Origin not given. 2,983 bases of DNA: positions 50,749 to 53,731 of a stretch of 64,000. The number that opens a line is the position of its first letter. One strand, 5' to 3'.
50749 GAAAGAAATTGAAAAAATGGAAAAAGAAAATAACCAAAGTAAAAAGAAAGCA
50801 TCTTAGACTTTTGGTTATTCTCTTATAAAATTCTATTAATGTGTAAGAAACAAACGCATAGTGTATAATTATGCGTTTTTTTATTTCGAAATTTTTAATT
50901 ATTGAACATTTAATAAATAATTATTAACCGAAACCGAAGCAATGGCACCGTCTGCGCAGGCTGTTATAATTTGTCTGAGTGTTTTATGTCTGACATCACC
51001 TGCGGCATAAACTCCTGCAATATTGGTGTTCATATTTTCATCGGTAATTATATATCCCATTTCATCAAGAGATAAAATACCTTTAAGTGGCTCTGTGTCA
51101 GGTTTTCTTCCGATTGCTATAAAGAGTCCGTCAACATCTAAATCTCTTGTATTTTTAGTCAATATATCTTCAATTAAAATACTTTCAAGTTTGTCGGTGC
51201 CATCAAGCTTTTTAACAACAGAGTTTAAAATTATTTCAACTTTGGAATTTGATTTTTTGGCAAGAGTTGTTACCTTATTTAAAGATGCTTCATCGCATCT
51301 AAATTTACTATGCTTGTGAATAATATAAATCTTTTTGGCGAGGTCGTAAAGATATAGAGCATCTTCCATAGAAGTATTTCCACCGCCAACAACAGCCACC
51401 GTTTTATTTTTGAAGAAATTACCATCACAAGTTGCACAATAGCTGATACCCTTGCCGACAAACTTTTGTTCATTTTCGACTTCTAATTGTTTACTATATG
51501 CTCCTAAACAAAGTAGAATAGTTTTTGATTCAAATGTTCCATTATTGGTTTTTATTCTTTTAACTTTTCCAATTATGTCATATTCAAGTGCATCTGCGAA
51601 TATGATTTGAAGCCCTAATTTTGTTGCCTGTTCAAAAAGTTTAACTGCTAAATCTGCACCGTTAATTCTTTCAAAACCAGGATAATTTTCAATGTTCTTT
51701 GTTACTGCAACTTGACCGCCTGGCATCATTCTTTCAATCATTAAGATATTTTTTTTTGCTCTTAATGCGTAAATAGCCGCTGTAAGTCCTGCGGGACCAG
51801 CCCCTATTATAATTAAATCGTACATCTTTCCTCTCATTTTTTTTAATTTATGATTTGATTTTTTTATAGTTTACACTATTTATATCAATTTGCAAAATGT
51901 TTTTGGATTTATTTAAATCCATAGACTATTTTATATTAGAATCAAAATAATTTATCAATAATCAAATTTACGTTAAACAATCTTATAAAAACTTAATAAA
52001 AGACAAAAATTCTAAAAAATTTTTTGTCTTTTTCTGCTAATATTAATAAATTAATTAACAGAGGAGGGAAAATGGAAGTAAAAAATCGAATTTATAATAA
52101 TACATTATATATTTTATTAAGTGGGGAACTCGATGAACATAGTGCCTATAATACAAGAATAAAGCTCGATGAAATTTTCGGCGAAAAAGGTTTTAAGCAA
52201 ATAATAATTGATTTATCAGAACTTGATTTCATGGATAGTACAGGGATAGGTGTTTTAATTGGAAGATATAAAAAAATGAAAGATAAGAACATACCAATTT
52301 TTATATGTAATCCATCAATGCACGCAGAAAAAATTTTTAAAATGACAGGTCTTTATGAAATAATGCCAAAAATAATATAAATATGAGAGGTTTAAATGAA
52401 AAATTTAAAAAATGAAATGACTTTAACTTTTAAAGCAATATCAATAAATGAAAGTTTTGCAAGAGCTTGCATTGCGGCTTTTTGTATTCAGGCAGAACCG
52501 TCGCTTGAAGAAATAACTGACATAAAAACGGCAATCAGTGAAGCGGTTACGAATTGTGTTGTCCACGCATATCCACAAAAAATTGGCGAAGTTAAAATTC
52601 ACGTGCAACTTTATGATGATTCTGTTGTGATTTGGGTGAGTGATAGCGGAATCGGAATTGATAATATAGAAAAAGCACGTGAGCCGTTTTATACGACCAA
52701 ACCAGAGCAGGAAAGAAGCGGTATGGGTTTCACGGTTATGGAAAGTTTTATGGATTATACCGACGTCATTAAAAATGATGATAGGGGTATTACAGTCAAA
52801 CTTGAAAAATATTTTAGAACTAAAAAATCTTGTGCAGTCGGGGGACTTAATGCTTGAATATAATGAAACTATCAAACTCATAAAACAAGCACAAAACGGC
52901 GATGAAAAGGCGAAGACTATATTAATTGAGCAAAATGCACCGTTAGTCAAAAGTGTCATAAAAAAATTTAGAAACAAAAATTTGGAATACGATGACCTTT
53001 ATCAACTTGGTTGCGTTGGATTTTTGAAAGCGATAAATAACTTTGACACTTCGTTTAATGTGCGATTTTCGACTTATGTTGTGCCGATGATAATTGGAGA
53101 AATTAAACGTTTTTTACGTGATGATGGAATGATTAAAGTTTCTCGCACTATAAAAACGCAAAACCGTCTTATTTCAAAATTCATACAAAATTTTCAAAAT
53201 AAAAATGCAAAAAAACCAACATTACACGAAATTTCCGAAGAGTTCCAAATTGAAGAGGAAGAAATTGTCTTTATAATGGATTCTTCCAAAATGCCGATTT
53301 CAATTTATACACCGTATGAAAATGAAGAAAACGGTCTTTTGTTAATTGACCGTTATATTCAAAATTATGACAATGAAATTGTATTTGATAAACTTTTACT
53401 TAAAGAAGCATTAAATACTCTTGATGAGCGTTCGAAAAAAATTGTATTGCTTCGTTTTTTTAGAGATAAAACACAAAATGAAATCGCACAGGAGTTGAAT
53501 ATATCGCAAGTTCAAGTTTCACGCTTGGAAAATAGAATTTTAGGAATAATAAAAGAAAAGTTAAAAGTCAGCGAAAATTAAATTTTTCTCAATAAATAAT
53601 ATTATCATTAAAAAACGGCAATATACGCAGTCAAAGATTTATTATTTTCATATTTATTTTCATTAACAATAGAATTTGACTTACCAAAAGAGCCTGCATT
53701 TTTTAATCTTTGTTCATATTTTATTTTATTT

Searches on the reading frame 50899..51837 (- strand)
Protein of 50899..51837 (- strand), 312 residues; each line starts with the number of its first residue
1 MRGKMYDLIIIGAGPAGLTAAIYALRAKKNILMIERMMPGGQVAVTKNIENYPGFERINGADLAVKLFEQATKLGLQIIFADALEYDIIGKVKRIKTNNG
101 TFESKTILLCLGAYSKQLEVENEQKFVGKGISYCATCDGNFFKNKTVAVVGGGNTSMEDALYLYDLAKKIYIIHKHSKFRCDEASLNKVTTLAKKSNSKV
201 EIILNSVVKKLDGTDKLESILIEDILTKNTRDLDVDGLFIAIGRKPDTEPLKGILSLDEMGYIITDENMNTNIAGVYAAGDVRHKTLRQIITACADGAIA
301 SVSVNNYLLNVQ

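Call 72: search_protein_families(library=pfam, proteins=[window:50899-51837:-], max_evalue=0.0001)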
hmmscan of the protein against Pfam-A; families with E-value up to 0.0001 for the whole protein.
window:50899-51837:- (312 aa): 9 families
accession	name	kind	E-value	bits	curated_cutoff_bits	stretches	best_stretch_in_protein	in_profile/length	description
PF07992.20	Pyr_redox_2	-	2.1e-51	175.5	26.1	1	6-297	1-291/291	Pyridine nucleotide-disulphide oxidoreductase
PF13738.12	Pyr_redox_3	-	4.9e-22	79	30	1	93-280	114-305/305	Pyridine nucleotide-disulphide oxidoreductase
PF00070.33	Pyr_redox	-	7.3e-14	52.5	22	1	147-223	2-80/82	Pyridine nucleotide-disulphide oxidoreductase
PF01266.30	DAO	-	2.3e-11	44.3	27.9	0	7-41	1-37/353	FAD dependent oxidoreductase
PF00890.30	FAD_binding_2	-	1.8e-08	34.5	20.4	1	7-42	1-37/414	FAD binding domain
PF03486.20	HI0933_like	-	3.5e-06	27.1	50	1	7-38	2-33/244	HI0933-like protein Rossmann domain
PF12831.13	FAD_oxidored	-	6.3e-06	26.2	27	1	7-43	1-38/416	FAD dependent oxidoreductase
PF01946.23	Thi4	-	2.3e-05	24.2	26.2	0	6-41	18-55/235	Thi4 family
PF13450.12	NAD_binding_8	-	4.2e-05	24.2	21.9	0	10-44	1-36/68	NAD(P)-binding Rossmann-like domain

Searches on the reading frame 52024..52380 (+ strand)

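Call 72: search_protein_families(library=pfam, proteins=[window:52024-52380:+], max_evalue=0.0001)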
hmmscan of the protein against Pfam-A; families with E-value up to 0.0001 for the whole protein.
window:52024-52380:+ (118 aa): 2 families
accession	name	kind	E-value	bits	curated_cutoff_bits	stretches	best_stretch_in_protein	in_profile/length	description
PF01740.26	STAS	-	4.4e-20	71.9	22.6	1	22-114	5-97/106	STAS domain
PF13466.11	STAS_2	-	4.9e-08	33.5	29.2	1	32-110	3-79/80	STAS domain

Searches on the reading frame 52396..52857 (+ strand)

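Call 72: search_protein_families(library=pfam, proteins=[window:52396-52857:+], max_evalue=0.0001)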
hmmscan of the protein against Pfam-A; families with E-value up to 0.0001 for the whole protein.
window:52396-52857:+ (153 aa): 2 families
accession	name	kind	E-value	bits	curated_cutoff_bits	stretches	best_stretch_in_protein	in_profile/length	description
PF13581.12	HATPase_c_2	-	2e-18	67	27.4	1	22-137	11-126/127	Histidine kinase-like ATPase domain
PF02518.31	HATPase_c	-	1.5e-12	48.4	26.4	1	41-122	4-88/111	Histidine kinase-, DNA gyrase B-, and HSP90-like ATPase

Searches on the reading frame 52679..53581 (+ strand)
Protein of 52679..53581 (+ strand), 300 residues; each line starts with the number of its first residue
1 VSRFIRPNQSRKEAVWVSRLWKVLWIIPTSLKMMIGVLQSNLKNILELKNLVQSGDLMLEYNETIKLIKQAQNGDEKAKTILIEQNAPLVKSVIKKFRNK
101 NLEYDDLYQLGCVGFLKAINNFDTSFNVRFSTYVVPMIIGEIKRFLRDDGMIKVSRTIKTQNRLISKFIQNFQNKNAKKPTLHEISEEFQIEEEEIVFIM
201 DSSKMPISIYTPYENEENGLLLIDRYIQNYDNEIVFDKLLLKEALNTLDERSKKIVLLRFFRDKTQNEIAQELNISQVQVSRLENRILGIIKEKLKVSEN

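Call 72: search_protein_families(library=pfam, proteins=[window:52679-53581:+], max_evalue=0.0001)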
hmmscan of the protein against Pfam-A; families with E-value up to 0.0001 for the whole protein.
window:52679-53581:+ (300 aa): 5 families
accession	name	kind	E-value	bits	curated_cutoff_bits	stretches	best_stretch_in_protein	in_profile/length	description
PF04542.20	Sigma70_r2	-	5.1e-17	61.9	24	1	82-149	1-68/71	Sigma-70 region 2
PF04545.22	Sigma70_r4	-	1.3e-14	53.8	24.1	1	244-288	1-45/50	Sigma-70, region 4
PF04539.22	Sigma70_r3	-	1.6e-08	35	25.3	1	164-221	5-62/78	Sigma-70 region 3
PF08281.18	Sigma70_r4_2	-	1.4e-07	31.5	25.7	1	240-280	3-43/54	Sigma-70, region 4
PF07638.17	Sigma70_ECF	-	7e-05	23.2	21.1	0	241-282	126-170/185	ECF sigma factor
